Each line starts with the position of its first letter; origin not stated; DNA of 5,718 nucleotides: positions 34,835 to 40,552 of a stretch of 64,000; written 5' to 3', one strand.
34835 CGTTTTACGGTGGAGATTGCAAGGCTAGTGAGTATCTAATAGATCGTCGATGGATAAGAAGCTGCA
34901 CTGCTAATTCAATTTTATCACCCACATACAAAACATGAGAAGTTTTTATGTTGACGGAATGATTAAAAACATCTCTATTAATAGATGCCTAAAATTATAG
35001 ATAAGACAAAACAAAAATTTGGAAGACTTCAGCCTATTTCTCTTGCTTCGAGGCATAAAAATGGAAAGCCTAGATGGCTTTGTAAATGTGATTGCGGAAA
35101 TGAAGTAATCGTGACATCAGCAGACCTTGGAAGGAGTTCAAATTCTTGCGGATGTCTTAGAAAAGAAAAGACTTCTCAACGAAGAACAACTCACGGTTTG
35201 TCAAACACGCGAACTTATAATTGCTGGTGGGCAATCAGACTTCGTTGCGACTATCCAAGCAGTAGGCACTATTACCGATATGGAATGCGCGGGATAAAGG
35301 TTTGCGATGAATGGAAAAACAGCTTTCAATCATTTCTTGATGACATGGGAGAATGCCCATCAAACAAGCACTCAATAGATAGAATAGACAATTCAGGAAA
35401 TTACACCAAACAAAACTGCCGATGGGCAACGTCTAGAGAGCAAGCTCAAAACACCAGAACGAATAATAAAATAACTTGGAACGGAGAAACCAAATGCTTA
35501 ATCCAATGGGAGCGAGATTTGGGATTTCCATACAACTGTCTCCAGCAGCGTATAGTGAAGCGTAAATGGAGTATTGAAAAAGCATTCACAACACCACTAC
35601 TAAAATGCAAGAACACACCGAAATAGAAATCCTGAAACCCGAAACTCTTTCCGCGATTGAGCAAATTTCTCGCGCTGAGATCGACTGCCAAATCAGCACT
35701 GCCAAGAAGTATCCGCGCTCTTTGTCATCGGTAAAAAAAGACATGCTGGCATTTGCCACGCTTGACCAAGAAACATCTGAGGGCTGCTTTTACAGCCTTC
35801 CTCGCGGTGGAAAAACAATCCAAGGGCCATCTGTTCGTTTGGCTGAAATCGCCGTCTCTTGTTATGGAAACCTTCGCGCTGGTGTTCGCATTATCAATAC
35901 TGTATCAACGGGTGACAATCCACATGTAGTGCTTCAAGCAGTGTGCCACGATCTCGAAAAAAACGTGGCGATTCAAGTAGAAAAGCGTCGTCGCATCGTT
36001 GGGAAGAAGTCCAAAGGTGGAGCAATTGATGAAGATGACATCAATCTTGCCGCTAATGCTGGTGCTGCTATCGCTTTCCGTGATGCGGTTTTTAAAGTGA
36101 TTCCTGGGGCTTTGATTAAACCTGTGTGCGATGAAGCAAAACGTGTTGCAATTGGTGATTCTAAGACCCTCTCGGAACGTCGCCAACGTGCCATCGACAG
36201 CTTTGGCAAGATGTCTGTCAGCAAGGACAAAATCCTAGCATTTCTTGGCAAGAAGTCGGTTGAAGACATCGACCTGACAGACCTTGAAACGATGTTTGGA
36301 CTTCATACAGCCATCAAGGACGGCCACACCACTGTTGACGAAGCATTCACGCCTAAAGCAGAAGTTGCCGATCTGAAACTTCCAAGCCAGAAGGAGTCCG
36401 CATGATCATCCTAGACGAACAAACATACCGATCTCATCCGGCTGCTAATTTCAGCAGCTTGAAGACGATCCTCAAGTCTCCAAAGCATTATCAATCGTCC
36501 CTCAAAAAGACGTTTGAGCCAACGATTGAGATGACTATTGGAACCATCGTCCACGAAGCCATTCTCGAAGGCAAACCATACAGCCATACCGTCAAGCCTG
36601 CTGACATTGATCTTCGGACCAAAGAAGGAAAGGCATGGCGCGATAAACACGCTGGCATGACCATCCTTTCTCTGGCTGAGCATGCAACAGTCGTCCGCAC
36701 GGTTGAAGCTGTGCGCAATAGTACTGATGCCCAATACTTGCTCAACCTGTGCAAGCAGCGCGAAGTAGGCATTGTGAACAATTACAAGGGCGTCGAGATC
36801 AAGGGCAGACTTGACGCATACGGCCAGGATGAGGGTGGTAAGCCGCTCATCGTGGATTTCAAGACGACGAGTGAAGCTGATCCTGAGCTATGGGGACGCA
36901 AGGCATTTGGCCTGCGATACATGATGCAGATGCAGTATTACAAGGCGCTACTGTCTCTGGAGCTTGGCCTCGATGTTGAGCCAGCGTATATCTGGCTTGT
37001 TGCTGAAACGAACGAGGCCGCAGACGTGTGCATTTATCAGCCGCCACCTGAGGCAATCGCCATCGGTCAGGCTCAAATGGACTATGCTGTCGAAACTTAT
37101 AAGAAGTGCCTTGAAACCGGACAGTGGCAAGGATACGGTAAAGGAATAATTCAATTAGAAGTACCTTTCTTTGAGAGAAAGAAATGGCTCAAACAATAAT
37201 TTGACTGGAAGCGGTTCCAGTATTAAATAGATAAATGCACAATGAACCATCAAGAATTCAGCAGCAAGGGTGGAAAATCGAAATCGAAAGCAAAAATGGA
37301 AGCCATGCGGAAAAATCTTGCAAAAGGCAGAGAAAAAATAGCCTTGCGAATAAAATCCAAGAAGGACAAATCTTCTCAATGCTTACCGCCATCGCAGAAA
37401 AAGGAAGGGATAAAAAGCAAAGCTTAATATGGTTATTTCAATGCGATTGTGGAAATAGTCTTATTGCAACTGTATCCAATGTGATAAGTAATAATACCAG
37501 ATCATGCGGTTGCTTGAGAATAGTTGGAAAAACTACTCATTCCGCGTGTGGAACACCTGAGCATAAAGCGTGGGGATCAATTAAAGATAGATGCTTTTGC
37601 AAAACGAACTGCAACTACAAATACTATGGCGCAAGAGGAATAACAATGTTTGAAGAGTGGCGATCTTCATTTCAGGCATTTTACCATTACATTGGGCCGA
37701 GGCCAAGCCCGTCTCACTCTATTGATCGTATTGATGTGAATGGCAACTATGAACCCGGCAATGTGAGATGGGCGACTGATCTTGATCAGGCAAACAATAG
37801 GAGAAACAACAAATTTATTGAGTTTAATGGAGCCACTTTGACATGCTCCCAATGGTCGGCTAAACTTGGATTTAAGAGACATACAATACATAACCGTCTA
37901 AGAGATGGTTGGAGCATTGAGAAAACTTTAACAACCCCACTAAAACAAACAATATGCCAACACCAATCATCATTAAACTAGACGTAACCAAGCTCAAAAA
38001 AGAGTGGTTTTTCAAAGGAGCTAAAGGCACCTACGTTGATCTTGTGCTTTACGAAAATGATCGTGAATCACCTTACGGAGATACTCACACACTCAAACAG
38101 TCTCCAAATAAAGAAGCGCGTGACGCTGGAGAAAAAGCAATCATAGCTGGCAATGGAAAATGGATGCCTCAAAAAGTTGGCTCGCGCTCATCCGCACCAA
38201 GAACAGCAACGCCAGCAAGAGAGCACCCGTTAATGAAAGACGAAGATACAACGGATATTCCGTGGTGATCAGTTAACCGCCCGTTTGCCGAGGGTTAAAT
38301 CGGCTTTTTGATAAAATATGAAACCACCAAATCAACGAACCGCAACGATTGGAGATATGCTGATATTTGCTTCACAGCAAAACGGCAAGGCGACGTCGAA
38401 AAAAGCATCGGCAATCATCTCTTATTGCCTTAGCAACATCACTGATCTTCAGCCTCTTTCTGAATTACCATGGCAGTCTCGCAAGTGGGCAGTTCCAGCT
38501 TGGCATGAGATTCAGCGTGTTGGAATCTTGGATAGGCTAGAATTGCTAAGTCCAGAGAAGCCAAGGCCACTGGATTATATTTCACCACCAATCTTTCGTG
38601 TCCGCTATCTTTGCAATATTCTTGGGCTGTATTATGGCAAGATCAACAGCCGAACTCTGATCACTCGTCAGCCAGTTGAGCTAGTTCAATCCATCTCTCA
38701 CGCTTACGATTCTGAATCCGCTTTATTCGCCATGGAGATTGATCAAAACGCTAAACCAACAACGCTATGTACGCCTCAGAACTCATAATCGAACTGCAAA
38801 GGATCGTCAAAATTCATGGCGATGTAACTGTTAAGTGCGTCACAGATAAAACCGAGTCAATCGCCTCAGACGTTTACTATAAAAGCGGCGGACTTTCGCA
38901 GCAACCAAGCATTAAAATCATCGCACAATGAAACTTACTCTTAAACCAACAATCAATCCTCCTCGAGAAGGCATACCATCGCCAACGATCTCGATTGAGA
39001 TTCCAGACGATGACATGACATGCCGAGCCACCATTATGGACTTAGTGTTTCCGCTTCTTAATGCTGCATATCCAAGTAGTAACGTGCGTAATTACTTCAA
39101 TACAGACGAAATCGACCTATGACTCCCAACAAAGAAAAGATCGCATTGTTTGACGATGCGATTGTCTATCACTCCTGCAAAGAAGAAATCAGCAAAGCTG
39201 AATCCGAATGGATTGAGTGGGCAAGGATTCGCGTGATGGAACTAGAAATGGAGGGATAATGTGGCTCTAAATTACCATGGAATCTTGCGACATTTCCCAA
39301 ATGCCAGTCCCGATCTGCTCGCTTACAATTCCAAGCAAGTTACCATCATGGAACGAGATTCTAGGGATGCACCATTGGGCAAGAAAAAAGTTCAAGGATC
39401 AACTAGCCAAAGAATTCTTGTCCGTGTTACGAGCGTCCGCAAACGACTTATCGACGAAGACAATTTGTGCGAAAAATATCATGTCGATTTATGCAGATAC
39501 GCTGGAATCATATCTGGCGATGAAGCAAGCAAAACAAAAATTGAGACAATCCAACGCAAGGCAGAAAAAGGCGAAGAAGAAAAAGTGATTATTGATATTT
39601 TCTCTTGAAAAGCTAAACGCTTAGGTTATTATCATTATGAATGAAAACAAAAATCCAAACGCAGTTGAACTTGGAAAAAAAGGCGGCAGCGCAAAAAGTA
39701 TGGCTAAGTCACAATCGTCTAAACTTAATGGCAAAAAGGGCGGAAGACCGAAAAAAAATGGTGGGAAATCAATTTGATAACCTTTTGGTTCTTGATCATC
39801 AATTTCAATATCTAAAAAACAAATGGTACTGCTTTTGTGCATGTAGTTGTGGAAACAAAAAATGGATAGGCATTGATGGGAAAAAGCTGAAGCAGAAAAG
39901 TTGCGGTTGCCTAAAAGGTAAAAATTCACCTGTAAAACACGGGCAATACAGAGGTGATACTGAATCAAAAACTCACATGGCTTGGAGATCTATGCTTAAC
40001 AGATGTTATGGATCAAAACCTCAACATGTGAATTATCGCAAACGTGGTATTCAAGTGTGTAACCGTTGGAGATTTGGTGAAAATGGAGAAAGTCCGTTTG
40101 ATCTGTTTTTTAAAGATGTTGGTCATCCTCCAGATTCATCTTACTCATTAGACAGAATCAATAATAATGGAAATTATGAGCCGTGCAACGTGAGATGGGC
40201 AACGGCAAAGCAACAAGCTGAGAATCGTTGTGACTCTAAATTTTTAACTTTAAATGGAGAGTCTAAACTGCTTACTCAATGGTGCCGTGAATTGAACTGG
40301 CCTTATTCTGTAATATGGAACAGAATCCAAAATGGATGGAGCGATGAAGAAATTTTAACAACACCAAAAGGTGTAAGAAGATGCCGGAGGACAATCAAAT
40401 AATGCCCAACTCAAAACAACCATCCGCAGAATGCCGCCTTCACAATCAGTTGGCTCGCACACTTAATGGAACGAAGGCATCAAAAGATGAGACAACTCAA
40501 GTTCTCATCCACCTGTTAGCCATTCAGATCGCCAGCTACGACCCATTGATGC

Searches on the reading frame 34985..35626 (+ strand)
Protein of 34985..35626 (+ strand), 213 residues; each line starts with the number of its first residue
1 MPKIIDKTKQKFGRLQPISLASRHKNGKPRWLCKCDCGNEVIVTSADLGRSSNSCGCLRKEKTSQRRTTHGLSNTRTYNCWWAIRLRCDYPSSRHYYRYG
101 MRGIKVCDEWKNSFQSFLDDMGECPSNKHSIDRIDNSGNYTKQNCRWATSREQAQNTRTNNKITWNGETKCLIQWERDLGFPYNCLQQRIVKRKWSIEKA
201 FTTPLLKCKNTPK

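Call 66: search_protein_families(library=phrogs, proteins=[window:34985-35626:+], max_evalue=0.0001)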
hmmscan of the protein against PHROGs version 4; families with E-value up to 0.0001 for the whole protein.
window:34985-35626:+ (213 aa): 8 families
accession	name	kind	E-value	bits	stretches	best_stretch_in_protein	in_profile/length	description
phrog_374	-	DNA, RNA and nucleotide metabolism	1.5e-68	233.1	1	1-203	191-398/617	HNH endonuclease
phrog_3377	-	DNA, RNA and nucleotide metabolism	4e-51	174.7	1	67-207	4-143/196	HNH endonuclease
phrog_8790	-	DNA, RNA and nucleotide metabolism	4.6e-34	119.4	1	65-166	13-112/241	restriction endonuclease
phrog_2081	-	DNA, RNA and nucleotide metabolism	2.2e-27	97.3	1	55-162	82-200/433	HNH endonuclease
phrog_953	-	DNA, RNA and nucleotide metabolism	2e-09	38.3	1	63-176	210-321/420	HNH endonuclease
phrog_1065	-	unknown function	3.8e-06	27.9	1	153-210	86-147/192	-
phrog_27240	-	unknown function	2e-05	26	1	21-67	21-65/132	-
phrog_4578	-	DNA, RNA and nucleotide metabolism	9.9e-05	23.2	0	120-161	22-63/130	HNH endonuclease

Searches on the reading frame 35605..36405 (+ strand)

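Call 66: search_protein_families(library=phrogs, proteins=[window:35605-36405:+], max_evalue=0.0001)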
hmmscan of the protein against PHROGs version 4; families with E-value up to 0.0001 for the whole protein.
window:35605-36405:+ (266 aa): 1 family
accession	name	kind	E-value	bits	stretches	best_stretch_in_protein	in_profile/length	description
phrog_3657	-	unknown function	4e-54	184.6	1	15-257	23-262/289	-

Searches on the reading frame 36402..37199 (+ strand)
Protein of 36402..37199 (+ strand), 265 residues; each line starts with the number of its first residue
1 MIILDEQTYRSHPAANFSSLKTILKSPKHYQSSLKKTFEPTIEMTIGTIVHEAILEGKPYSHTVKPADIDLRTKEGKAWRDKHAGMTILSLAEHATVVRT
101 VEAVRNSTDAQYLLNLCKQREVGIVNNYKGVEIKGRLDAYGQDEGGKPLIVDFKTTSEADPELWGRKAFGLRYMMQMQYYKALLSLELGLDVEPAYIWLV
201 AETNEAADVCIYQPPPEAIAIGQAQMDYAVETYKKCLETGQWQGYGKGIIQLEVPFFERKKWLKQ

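Call 66: search_protein_families(library=phrogs, proteins=[window:36402-37199:+], max_evalue=0.0001)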
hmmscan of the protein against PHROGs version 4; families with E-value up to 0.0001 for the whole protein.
window:36402-37199:+ (265 aa): 4 families
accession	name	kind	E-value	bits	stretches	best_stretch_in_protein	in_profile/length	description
phrog_412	-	DNA, RNA and nucleotide metabolism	2.3e-52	179.7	1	4-261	144-409/440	exonuclease VIII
phrog_1227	-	DNA, RNA and nucleotide metabolism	4.5e-11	43.5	1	17-204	21-204/268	exonuclease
phrog_1706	-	DNA, RNA and nucleotide metabolism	1.1e-06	29.3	1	35-200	76-184/293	CRISPR/Cas system associated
phrog_298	-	DNA, RNA and nucleotide metabolism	4.1e-05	24.1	1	135-206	168-233/293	exonuclease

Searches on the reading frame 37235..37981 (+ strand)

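Call 66: search_protein_families(library=phrogs, proteins=[window:37235-37981:+], max_evalue=0.0001)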
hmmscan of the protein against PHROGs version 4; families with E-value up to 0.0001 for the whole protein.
window:37235-37981:+ (248 aa): 5 families
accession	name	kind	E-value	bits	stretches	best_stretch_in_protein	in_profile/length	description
phrog_374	-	DNA, RNA and nucleotide metabolism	3.8e-61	208.6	1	17-231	167-395/617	HNH endonuclease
phrog_3377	-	DNA, RNA and nucleotide metabolism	4.5e-50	171.2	1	99-239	4-144/196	HNH endonuclease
phrog_8790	-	DNA, RNA and nucleotide metabolism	3.4e-30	106.8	1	100-230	16-140/241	restriction endonuclease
phrog_2081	-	DNA, RNA and nucleotide metabolism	1.2e-18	68.5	1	90-200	83-211/433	HNH endonuclease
phrog_953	-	DNA, RNA and nucleotide metabolism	7.4e-06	26.5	1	100-179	215-295/420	HNH endonuclease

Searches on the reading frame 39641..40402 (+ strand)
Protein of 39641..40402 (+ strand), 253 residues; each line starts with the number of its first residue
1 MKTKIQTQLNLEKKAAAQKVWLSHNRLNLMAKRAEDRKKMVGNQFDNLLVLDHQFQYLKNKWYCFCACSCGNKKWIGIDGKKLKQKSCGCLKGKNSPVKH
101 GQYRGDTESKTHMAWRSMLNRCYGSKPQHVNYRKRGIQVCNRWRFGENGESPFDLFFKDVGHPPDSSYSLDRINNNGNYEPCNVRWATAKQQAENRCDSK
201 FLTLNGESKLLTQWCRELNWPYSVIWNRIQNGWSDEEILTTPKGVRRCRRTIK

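Call 66: search_protein_families(library=phrogs, proteins=[window:39641-40402:+], max_evalue=0.0001)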
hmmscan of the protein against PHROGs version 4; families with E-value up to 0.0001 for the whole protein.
window:39641-40402:+ (253 aa): 5 families
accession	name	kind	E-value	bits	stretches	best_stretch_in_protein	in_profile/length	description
phrog_3377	-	DNA, RNA and nucleotide metabolism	2.1e-41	142.9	1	102-246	5-144/196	HNH endonuclease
phrog_374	-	DNA, RNA and nucleotide metabolism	3.5e-41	142.7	1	27-245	184-402/617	HNH endonuclease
phrog_8790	-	DNA, RNA and nucleotide metabolism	2.1e-22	81.2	1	104-217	18-118/241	restriction endonuclease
phrog_2081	-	DNA, RNA and nucleotide metabolism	1e-16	62.1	1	94-231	88-238/433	HNH endonuclease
phrog_953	-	DNA, RNA and nucleotide metabolism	3.4e-07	30.9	1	92-191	205-300/420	HNH endonuclease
